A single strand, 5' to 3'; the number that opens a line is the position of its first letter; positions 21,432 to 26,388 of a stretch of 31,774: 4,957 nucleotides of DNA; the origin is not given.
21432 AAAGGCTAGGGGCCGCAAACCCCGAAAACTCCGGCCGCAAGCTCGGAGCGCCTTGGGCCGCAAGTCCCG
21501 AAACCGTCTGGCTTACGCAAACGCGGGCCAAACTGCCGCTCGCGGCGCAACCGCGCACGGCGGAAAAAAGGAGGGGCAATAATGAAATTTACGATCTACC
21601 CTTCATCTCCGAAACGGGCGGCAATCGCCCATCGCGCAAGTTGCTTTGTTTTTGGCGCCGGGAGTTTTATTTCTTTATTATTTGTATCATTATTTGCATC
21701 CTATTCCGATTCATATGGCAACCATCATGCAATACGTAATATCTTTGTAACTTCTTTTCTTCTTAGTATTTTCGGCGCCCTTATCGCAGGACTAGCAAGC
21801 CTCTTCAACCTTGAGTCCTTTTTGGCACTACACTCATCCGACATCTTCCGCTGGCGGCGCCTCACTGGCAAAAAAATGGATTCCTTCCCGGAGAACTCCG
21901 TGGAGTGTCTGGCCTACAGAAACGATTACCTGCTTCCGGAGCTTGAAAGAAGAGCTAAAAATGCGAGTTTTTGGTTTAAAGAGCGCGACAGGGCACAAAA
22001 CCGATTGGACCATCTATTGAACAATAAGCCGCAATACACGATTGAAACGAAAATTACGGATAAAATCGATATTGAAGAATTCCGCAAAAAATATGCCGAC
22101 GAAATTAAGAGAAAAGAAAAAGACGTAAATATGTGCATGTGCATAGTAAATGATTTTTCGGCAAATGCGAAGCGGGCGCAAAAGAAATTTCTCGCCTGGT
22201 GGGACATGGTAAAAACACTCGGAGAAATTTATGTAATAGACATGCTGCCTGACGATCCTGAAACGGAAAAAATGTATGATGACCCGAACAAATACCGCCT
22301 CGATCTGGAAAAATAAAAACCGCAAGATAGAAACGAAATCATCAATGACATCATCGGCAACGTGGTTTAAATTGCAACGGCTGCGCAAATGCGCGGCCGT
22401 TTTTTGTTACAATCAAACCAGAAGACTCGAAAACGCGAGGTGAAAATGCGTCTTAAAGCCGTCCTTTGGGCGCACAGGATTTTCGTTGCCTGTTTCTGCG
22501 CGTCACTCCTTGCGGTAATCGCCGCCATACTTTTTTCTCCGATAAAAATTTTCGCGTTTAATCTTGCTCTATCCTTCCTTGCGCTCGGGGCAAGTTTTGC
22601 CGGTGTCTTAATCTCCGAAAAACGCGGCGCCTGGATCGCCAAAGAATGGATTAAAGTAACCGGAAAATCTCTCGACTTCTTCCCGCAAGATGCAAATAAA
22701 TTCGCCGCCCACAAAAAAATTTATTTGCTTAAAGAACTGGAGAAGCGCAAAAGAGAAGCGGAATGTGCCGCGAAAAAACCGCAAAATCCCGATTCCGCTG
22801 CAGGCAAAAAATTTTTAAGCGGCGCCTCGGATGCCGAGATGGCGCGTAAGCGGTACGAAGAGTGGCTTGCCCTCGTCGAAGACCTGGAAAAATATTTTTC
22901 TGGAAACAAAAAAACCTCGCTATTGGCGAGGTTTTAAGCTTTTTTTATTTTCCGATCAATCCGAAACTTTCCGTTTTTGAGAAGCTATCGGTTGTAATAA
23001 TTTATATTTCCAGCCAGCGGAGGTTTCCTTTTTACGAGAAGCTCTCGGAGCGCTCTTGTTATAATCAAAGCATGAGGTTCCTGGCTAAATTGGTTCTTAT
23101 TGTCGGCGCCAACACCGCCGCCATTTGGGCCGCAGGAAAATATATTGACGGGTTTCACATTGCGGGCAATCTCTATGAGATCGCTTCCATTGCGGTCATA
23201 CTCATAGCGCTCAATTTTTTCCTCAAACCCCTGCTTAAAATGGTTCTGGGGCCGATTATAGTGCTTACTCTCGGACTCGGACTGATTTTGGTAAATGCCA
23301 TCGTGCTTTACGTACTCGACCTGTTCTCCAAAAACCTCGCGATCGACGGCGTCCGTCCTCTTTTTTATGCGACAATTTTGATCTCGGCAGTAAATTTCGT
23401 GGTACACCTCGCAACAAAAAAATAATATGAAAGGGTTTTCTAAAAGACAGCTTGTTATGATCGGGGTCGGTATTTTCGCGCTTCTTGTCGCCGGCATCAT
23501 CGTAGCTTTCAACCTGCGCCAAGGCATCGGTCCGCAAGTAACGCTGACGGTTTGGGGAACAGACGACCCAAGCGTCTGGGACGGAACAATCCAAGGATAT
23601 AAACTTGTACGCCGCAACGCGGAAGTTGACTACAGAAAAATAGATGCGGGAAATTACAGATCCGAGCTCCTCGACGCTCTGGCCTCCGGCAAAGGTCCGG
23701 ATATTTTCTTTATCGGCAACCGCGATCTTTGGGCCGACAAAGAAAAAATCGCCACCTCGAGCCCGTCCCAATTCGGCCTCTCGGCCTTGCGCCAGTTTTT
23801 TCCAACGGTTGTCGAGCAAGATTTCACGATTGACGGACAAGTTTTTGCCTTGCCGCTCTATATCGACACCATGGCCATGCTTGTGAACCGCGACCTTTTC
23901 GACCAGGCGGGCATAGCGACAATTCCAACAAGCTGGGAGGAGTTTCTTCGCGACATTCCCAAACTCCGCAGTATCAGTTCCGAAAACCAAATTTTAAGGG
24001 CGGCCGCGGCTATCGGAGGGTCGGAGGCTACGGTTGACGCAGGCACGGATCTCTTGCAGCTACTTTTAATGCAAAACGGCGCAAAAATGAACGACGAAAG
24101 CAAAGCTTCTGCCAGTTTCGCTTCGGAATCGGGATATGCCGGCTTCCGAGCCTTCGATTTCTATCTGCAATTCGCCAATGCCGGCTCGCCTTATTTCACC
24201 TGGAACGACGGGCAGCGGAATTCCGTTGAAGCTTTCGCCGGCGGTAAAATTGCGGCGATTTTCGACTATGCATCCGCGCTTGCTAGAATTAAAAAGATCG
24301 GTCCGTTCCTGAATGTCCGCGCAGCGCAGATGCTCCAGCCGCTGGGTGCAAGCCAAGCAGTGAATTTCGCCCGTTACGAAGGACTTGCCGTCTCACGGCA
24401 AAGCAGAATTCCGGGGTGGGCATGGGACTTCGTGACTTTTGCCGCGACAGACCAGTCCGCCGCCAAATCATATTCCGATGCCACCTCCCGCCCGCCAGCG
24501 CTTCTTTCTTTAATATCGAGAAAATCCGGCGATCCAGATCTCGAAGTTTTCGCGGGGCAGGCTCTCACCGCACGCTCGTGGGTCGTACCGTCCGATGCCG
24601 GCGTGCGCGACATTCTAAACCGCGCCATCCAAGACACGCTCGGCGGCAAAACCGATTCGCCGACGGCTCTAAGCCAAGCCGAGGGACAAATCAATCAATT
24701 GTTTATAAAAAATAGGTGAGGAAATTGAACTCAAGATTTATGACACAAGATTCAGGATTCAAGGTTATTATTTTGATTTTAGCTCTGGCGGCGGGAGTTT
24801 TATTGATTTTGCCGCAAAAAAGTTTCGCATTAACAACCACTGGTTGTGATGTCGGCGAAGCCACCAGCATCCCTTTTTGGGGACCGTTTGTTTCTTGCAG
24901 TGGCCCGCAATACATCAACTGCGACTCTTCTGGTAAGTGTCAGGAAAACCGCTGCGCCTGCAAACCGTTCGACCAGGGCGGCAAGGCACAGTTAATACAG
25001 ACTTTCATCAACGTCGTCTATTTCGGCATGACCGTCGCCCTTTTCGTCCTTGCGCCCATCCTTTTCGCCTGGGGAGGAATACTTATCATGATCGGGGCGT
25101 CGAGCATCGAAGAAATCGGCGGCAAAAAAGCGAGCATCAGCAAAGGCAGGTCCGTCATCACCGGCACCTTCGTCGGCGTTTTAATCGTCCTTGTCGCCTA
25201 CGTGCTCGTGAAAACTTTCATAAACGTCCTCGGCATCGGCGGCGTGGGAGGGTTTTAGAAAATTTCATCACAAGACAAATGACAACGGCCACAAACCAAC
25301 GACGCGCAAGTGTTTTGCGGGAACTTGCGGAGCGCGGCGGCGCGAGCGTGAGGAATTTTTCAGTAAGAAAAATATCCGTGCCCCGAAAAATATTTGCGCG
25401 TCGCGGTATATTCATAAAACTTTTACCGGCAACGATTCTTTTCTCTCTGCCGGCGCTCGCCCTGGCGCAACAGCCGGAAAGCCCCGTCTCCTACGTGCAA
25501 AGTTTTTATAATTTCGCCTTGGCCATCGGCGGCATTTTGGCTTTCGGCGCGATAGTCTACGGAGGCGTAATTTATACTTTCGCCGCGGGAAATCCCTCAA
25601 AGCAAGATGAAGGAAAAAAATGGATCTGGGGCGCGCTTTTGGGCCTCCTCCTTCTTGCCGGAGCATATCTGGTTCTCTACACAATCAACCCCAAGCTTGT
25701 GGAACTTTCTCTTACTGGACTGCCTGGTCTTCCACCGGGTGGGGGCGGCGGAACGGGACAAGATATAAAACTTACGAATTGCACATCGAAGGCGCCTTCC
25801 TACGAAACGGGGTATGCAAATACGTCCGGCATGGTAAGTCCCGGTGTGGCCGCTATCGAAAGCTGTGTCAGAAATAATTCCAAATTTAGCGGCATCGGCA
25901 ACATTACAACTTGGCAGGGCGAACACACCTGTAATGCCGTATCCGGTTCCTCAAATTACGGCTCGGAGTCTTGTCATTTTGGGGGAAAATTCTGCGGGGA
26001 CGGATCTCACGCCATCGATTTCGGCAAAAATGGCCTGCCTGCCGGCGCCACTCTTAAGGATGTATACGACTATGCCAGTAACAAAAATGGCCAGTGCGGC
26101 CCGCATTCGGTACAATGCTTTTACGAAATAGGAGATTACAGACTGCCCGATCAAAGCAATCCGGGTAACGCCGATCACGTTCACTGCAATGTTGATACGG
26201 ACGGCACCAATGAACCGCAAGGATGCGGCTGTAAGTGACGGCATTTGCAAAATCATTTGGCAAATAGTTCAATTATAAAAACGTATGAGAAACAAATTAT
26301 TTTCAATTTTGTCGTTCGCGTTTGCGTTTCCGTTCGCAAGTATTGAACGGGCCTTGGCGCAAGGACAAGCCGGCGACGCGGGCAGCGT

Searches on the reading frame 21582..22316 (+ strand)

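Call 49: search_protein_families(library=pfam, proteins=[window:21582-22316:+], max_evalue=0.001)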
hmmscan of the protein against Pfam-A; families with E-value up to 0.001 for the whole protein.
window:21582-22316:+ (244 aa): 0 families

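Call 91: search_protein_families(library=pfam, proteins=[window:21582-22316:+], max_evalue=5)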
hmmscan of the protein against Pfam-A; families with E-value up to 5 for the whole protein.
window:21582-22316:+ (244 aa): 2 families
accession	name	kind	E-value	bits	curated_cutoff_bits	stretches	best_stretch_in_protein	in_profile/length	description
PF06785.16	UPF0242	-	0.0013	19.3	33.5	1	30-185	14-155/194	Uncharacterised protein family (UPF0242) N-terminus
PF11026.13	DUF2721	-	0.26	11.6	28.3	1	11-68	58-115/129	Protein of unknown function (DUF2721)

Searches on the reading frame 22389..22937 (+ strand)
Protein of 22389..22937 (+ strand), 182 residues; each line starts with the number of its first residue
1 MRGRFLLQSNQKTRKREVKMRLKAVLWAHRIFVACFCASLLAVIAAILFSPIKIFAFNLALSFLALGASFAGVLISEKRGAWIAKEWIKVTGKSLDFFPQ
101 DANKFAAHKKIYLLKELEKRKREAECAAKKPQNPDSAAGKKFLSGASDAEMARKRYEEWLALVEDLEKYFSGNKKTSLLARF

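Call 49: search_protein_families(library=pfam, proteins=[window:22389-22937:+], max_evalue=0.001)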
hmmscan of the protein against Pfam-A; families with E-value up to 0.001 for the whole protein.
window:22389-22937:+ (182 aa): 0 families

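Call 91: search_protein_families(library=pfam, proteins=[window:22389-22937:+], max_evalue=5)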
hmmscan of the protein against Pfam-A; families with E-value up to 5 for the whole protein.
window:22389-22937:+ (182 aa): 1 family
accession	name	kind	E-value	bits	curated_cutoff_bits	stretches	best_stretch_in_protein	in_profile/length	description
PF12555.13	SteA-like_C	-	0.75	10.3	26.4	1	33-61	17-46/52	SteA-like C-terminal domain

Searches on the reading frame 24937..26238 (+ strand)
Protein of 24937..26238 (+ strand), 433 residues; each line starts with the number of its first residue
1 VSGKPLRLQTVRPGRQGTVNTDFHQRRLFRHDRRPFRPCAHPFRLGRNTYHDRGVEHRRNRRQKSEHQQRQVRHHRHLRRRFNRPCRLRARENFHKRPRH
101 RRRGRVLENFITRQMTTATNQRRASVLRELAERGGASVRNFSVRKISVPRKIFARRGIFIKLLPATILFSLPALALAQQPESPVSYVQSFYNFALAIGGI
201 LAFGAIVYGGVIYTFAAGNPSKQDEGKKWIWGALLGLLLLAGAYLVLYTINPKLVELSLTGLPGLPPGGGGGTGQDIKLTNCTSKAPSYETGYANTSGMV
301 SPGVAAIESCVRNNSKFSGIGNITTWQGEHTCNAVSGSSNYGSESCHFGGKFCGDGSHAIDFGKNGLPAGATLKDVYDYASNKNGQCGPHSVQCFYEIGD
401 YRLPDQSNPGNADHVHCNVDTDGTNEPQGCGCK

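Call 49: search_protein_families(library=pfam, proteins=[window:24937-26238:+], max_evalue=0.001)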
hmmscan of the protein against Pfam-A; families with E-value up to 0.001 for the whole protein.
window:24937-26238:+ (433 aa): 1 family
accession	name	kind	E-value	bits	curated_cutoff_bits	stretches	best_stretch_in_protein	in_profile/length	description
PF18895.5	T4SS_pilin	-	1.2e-08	35.3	26.6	1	188-247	10-68/71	Type IV secretion system pilin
